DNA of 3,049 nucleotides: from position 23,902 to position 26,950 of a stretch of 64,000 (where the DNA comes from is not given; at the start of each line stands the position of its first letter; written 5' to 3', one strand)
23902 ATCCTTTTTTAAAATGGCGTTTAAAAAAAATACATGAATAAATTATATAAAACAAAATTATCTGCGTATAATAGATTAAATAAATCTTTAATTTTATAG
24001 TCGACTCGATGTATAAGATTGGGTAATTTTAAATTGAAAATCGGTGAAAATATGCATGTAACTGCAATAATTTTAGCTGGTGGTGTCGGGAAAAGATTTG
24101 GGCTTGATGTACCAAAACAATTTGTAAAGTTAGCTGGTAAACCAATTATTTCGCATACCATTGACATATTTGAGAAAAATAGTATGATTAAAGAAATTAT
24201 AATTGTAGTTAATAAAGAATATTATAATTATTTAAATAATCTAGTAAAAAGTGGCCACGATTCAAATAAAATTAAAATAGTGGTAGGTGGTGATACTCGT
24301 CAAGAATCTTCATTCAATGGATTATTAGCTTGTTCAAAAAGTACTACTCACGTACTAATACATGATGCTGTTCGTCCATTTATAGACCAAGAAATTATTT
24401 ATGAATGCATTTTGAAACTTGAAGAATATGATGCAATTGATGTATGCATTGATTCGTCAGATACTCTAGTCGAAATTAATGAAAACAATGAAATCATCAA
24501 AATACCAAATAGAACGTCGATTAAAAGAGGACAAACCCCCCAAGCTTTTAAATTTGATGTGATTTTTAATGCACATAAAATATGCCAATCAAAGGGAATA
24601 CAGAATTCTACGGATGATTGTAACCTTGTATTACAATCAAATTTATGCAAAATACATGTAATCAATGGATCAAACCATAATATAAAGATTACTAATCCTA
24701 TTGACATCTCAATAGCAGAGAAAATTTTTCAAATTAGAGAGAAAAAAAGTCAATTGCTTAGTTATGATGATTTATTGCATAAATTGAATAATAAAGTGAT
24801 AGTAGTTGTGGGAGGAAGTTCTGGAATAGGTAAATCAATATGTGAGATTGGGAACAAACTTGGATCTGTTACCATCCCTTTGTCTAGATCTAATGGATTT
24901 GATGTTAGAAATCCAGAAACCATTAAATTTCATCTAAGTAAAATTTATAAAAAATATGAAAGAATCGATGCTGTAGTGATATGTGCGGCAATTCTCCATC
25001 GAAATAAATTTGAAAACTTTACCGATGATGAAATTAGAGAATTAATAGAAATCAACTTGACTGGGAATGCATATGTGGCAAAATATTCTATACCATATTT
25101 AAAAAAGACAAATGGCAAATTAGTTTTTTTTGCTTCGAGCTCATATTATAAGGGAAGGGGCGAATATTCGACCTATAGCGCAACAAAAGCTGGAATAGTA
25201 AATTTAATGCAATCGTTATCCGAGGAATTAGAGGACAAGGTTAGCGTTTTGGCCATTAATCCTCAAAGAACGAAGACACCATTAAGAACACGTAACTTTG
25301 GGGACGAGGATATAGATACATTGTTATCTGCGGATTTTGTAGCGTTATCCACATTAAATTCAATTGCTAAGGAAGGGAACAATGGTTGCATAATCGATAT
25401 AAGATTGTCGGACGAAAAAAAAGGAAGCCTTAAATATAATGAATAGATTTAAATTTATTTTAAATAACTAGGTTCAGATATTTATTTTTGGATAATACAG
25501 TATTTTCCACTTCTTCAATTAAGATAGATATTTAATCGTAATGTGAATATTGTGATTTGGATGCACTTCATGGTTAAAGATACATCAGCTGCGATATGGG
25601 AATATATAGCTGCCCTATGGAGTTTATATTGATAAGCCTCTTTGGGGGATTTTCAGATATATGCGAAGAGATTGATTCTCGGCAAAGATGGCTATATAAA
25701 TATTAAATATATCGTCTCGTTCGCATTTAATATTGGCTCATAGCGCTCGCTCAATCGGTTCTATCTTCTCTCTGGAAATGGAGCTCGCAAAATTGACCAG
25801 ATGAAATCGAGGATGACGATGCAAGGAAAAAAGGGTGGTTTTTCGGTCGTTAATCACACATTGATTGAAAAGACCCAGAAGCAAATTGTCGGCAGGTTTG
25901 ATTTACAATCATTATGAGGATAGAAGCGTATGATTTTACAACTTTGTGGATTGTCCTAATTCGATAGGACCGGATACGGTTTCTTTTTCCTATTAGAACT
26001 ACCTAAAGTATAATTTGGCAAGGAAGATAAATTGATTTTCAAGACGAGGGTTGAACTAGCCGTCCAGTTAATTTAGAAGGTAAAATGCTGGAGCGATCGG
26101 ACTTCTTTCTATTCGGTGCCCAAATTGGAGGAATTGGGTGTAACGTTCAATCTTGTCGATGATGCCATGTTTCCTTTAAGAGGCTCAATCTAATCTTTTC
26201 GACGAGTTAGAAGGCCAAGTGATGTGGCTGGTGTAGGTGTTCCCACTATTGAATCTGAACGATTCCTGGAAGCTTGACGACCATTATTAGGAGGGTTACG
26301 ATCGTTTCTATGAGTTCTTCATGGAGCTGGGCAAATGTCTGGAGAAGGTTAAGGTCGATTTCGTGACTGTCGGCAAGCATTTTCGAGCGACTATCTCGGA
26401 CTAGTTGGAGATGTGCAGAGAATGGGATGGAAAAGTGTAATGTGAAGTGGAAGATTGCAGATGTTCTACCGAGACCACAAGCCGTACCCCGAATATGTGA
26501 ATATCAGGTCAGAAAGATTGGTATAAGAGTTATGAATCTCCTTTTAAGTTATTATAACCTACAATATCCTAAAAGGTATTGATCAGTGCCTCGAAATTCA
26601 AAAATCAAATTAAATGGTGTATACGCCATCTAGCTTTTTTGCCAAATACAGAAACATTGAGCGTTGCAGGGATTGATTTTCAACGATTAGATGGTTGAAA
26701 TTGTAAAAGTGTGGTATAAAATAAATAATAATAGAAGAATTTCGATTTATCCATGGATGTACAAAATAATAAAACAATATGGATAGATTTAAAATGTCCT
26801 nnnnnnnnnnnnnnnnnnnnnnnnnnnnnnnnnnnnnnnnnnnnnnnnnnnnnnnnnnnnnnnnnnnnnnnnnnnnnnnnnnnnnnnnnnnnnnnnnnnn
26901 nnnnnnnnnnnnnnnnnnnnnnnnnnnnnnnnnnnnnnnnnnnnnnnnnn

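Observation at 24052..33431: CDP-ribitol-synthase-like fusion plus LicD transferase: predicted ribitol-phosphate (teichoic-acid/fukutin-like) decoration of an archaeal surface glycan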

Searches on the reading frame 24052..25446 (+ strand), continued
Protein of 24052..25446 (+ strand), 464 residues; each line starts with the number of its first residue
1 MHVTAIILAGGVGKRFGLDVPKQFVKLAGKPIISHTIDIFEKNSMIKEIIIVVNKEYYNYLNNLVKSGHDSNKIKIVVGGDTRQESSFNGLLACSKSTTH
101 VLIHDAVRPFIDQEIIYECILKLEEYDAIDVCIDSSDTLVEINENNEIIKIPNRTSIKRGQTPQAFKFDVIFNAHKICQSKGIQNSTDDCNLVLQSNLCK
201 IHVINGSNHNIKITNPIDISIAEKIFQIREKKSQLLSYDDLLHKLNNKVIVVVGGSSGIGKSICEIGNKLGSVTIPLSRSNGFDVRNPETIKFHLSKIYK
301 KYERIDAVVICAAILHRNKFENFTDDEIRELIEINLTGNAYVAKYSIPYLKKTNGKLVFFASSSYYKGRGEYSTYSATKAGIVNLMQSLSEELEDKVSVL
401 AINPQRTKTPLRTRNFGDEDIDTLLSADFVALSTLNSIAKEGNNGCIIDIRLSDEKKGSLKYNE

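Call 73: find_encoding_contigs(protein=P0003, flank=8000, max_places=2)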
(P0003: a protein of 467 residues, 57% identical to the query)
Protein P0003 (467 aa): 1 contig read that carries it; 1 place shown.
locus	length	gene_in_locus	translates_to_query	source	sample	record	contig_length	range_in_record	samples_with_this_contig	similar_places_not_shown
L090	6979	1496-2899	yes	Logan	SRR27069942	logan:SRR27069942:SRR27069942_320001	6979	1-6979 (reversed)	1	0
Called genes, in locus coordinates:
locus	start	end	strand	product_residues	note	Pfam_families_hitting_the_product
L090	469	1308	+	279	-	PF04991:LicD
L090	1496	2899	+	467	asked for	PF00483:NTP_transferase, PF01128:IspD, PF12804:NTP_transf_3, PF13561:adh_short_C2, PF23441:SDR (faint), PF00106:adh_short, PF08659:KR (faint)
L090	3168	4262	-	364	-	PF00155:Aminotran_1_2 (weak), PF01041:DegT_DnrJ_EryC1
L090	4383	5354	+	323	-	PF01408:GFO_IDH_MocA, PF02894:GFO_IDH_MocA_C, PF22725:GFO_IDH_MocA_C3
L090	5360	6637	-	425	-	PF03721:UDPG_MGDP_dh_N, PF00984:UDPG_MGDP_dh, PF03720:UDPG_MGDP_dh_C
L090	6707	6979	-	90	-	?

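Call 74: find_encoding_contigs(protein=P0005, flank=10000, max_places=2)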
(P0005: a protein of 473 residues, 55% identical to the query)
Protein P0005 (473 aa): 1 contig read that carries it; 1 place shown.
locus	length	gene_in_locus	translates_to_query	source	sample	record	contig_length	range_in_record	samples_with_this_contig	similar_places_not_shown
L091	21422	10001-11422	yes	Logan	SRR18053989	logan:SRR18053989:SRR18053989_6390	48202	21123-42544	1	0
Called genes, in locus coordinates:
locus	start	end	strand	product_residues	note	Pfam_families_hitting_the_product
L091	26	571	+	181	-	PF00132:Hexapep, PF14602:Hexapep_2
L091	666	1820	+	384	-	PF08323:Glyco_transf_5 (faint), PF13439:Glyco_transf_4, PF13579:Glyco_trans_4_4, PF20706:GT4-conflict, PF00534:Glycos_transf_1, PF13692:Glyco_trans_1_4, PF13524:Glyco_trans_1_2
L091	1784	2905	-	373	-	PF09314:DUF1972, PF00534:Glycos_transf_1, PF13692:Glyco_trans_1_4, PF13524:Glyco_trans_1_2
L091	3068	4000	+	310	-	-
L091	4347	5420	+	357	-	PF01370:Epimerase, PF04321:RmlD_sub_bind, PF16363:GDP_Man_Dehyd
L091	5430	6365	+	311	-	PF01370:Epimerase, PF04321:RmlD_sub_bind (faint), PF16363:GDP_Man_Dehyd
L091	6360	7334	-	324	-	-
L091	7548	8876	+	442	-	PF13229:Beta_helix (weak), PF05048:NosD, PF13229:Beta_helix (weak)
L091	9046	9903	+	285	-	PF04991:LicD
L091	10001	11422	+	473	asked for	PF00483:NTP_transferase (weak), PF01128:IspD, PF12804:NTP_transf_3, PF08659:KR (faint), PF13561:adh_short_C2, PF00106:adh_short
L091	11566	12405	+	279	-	PF00535:Glycos_transf_2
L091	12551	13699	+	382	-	PF13439:Glyco_transf_4, PF20706:GT4-conflict, PF00534:Glycos_transf_1, PF13692:Glyco_trans_1_4, PF13524:Glyco_trans_1_2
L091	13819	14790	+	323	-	PF01370:Epimerase, PF04321:RmlD_sub_bind, PF16363:GDP_Man_Dehyd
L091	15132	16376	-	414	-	-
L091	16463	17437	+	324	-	PF00535:Glycos_transf_2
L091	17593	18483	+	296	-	-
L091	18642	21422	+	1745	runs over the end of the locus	PF03415:Peptidase_C11, PF19077:Big_13 (faint), PF03415:Peptidase_C11, PF13754:Big_3_4 (faint)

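Call 86: find_encoding_contigs(protein=P0085, flank=8000, max_places=2)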
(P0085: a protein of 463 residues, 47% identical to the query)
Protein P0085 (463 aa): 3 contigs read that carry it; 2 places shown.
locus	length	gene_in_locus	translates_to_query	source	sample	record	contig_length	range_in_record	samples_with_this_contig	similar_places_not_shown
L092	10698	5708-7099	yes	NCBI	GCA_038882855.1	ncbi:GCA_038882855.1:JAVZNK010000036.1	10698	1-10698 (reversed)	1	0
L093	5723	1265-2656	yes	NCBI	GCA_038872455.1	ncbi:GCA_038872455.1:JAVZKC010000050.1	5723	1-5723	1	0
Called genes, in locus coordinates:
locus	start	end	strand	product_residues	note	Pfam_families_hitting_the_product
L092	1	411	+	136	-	?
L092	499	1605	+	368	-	PF00535:Glycos_transf_2, PF13641:Glyco_tranf_2_3, PF13632:Glyco_trans_2_3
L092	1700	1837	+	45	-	-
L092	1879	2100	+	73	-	-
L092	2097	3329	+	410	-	PF08323:Glyco_transf_5 (weak), PF13439:Glyco_transf_4, PF13579:Glyco_trans_4_4 (weak), PF00534:Glycos_transf_1, PF13692:Glyco_trans_1_4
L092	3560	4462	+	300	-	PF00535:Glycos_transf_2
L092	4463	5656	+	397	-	PF04464:Glyphos_transf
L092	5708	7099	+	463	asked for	PF01128:IspD, PF12804:NTP_transf_3, PF08659:KR (weak), PF13561:adh_short_C2, PF00106:adh_short, PF23441:SDR (weak)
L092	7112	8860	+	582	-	-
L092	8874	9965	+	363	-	PF13439:Glyco_transf_4, PF20706:GT4-conflict, PF00534:Glycos_transf_1, PF13692:Glyco_trans_1_4, PF13524:Glyco_trans_1_2 (weak)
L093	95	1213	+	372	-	PF04464:Glyphos_transf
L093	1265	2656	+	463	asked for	PF01128:IspD, PF12804:NTP_transf_3, PF08659:KR (weak), PF13561:adh_short_C2, PF00106:adh_short, PF23441:SDR (weak)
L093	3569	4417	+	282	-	-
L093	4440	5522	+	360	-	PF13439:Glyco_transf_4, PF20706:GT4-conflict, PF00534:Glycos_transf_1, PF13692:Glyco_trans_1_4, PF13524:Glyco_trans_1_2 (weak)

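Call 87: find_encoding_contigs(protein=P0060, flank=8000, max_places=2)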
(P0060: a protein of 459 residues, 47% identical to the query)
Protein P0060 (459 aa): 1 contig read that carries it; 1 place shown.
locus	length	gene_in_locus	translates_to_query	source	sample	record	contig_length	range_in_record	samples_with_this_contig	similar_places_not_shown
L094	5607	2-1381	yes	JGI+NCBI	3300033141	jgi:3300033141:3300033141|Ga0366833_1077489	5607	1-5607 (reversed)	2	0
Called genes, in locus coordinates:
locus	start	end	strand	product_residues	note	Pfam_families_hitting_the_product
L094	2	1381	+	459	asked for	PF01128:IspD, PF12804:NTP_transf_3 (weak), PF13561:adh_short_C2, PF00106:adh_short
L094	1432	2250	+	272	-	PF02475:TRM5-TYW2_MTfase (weak), PF05050:Methyltransf_21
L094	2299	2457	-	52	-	-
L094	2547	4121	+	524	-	PF18911:PKD_4, PF22352:K319L-like_PKD, PF00801:PKD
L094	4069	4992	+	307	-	PF07705:CARDB, PF05506:PLipase_C_C (faint), PF13584:BatD (faint), PF16640:Big_3_5 (faint), PF24156:DUF7407 (faint), PF07705:CARDB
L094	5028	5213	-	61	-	-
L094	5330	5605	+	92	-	PF01918:Alba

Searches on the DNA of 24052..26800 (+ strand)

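Call 32: search_dna_similar(query=L045:10001-11359:+, collection=ecoli_genomes, mode=near, max_rows=8)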
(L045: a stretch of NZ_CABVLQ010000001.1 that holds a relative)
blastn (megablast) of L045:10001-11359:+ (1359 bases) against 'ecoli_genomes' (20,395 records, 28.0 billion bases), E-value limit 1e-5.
Records with a match: 132; places in all: 133; records where one place covers at least 80% of the query: 132.
Genomes with a match: 132 of 5426; with a place that covers at least 80% of the query: 132. Places per genome that has any: lowest 1, median 1, highest 2. On chromosomes: 133 places; on plasmids: 0.
Best place of each record, by identity: >=99% 113; 95-99% 19.
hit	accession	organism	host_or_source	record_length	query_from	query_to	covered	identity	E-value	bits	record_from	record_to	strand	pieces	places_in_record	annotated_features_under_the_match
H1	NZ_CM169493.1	Escherichia coli strain EC08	Homo sapiens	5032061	1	1359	100%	99.7%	0e+0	2507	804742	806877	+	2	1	SDR family NAD(P)-dependent oxidoreductase | IS1-like element IS1B family transposase | 2-C-methyl-D-erythritol 4-phosphate cytidylyltransferase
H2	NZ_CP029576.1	Escherichia coli strain DA33135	Homo sapiens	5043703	1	1359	100%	99.7%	0e+0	2488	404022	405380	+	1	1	bifunctional cytidylyltransferase/SDR family oxidoreductase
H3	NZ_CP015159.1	Escherichia coli strain Eco889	-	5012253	1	1359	100%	99.7%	0e+0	2488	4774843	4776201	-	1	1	bifunctional cytidylyltransferase/SDR family oxidoreductase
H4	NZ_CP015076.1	Escherichia coli strain Ecol_448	Homo sapiens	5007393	1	1359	100%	99.7%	0e+0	2488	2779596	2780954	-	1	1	bifunctional cytidylyltransferase/SDR family oxidoreductase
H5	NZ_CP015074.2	Escherichia coli strain Ecol_745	Homo sapiens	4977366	1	1359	100%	99.7%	0e+0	2488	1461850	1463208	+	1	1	bifunctional cytidylyltransferase/SDR family oxidoreductase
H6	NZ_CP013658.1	Escherichia coli strain uk_P46212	Homo sapiens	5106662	1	1359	100%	99.7%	0e+0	2488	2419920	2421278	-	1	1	bifunctional cytidylyltransferase/SDR family oxidoreductase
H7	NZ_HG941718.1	Escherichia coli O25b:H4-ST131 strain EC958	-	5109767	1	1359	100%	99.7%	0e+0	2488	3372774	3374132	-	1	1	bifunctional cytidylyltransferase/SDR family oxidoreductase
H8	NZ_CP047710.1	Escherichia coli strain Eco-15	not applicable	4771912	1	1359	100%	99.7%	0e+0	2488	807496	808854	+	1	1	bifunctional cytidylyltransferase/SDR family oxidoreductase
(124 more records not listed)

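Call 33: get_annotated_region(hit=H7, flank=9000)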
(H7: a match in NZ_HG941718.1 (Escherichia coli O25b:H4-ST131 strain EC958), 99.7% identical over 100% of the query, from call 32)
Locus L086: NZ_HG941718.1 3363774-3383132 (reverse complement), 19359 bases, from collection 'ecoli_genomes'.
description: Escherichia coli O25b:H4-ST131 strain EC958 chromosome I, complete sequence
organism: Escherichia coli O25b:H4-ST131 strain EC958 (NCBI taxid 941322)
replicon: chromosome; assembly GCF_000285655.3
host: -; source: -; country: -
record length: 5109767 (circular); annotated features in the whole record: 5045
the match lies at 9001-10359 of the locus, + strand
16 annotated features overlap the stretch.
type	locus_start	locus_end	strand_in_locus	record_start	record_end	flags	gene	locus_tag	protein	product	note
CDS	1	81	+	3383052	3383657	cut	gspJ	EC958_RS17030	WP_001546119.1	type II secretion system minor pseudopilin GspJ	-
CDS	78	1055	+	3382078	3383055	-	gspK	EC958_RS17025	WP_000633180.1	type II secretion system minor pseudopilin GspK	-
CDS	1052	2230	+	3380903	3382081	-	gspL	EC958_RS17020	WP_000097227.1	type II secretion system protein GspL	-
CDS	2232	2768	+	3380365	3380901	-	yghD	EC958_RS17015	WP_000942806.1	GspM family type II secretion system protein YghD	-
CDS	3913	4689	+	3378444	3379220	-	-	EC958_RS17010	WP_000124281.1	ABC transporter permease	-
CDS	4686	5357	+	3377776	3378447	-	-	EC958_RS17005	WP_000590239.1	ABC transporter ATP-binding protein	-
CDS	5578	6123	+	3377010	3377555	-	-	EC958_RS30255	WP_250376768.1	CDP-glycerol glycerophosphotransferase family protein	-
CDS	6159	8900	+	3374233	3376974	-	-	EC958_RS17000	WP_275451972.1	CDP-glycerol glycerophosphotransferase family protein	-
CDS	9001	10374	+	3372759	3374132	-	-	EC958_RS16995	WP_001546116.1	bifunctional cytidylyltransferase/SDR family oxidoreductase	-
CDS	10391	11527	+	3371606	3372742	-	-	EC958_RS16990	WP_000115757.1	hypothetical protein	-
CDS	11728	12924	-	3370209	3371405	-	-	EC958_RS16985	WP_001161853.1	capsule biosynthesis protein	-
CDS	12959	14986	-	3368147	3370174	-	-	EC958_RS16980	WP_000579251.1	capsular polysaccharide biosynthesis protein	-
CDS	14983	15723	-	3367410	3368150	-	kdsB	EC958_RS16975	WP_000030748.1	3-deoxy-manno-octulosonate cytidylyltransferase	-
CDS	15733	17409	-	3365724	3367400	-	-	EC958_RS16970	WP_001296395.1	polysaccharide biosynthesis/export family protein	-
CDS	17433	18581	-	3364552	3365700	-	-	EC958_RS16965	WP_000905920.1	capsule polysaccharide export inner-membrane protein KpsE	-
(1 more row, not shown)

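Call 83: search_rna_families(source=window, start=25400, end=26800, threshold=evalue, max_evalue=1)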
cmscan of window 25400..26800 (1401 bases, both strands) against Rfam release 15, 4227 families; matches with E-value up to 1: 0.
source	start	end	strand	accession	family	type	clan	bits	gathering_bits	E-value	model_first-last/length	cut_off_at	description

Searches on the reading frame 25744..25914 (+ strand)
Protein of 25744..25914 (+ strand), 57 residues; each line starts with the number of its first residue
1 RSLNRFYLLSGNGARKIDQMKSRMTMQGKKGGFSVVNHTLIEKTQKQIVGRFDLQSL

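Call 30: search_protein_families(library=pfam, proteins=[window:25744-25914:+], max_evalue=1)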
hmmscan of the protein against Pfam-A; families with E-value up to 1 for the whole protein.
seq(57 aa): 1 family
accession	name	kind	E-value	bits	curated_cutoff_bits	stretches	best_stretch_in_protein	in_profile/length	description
PF21227.3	Myb_DNA-binding_7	-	0.16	12.4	27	1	29-53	19-43/49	Myb-like DNA-binding domain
